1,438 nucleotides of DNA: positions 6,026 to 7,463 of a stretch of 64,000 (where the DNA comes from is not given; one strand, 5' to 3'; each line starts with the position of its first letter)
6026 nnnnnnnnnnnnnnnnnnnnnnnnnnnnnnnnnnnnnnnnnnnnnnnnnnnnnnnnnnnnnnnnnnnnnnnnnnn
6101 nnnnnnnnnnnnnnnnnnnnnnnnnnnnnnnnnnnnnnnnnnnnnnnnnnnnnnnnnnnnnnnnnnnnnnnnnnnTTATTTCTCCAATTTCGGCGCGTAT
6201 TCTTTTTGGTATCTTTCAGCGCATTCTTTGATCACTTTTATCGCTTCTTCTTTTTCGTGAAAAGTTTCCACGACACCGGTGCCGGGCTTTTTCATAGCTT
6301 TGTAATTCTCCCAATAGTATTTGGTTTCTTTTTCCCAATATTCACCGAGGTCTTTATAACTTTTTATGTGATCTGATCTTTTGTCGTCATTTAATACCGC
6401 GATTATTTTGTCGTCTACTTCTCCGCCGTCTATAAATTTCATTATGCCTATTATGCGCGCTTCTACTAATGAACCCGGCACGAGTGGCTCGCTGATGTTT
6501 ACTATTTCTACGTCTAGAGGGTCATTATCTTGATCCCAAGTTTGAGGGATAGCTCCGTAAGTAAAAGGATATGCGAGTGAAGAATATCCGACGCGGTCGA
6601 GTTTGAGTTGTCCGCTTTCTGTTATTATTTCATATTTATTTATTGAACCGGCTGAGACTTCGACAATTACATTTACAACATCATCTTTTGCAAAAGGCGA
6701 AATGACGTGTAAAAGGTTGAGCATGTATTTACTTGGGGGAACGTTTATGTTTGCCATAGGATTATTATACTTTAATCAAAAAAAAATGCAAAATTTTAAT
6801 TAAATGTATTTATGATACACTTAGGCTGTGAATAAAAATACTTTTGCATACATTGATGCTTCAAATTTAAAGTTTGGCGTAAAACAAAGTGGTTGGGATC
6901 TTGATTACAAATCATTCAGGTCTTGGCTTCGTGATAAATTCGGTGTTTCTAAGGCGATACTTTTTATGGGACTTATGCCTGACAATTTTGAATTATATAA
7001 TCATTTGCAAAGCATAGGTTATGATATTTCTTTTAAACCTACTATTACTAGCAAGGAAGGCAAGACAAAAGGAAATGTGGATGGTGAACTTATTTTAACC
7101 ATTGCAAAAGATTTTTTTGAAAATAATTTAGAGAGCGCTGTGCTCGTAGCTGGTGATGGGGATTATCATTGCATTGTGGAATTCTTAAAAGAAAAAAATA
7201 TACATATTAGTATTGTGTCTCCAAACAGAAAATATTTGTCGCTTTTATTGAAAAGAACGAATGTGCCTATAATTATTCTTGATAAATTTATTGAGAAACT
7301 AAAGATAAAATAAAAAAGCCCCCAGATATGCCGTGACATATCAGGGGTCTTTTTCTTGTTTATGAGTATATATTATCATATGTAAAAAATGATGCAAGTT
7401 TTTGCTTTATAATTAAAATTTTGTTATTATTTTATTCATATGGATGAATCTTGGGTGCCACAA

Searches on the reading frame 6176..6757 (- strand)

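Call 47: search_protein_families(library=pfam, proteins=[window:6176-6757:-], max_evalue=0.0001)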
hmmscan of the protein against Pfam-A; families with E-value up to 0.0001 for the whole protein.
window:6176-6757:- (193 aa): 1 family
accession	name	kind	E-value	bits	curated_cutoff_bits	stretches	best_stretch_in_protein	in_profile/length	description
PF00719.24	Pyrophosphatase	-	5.4e-49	166.4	23.5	1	30-184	1-153/153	Inorganic pyrophosphatase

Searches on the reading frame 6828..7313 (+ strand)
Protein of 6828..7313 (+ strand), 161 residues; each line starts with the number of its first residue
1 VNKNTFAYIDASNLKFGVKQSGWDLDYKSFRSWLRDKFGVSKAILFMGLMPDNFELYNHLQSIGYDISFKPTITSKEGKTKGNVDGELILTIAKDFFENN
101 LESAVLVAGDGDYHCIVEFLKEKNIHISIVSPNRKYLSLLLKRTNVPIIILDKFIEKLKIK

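Call 47: search_protein_families(library=pfam, proteins=[window:6828-7313:+], max_evalue=0.0001)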
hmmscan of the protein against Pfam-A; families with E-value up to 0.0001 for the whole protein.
window:6828-7313:+ (161 aa): 1 family
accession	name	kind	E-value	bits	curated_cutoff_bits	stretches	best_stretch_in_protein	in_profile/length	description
PF01936.24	NYN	-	6.3e-14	53.1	24.2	1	8-132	5-125/145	NYN domain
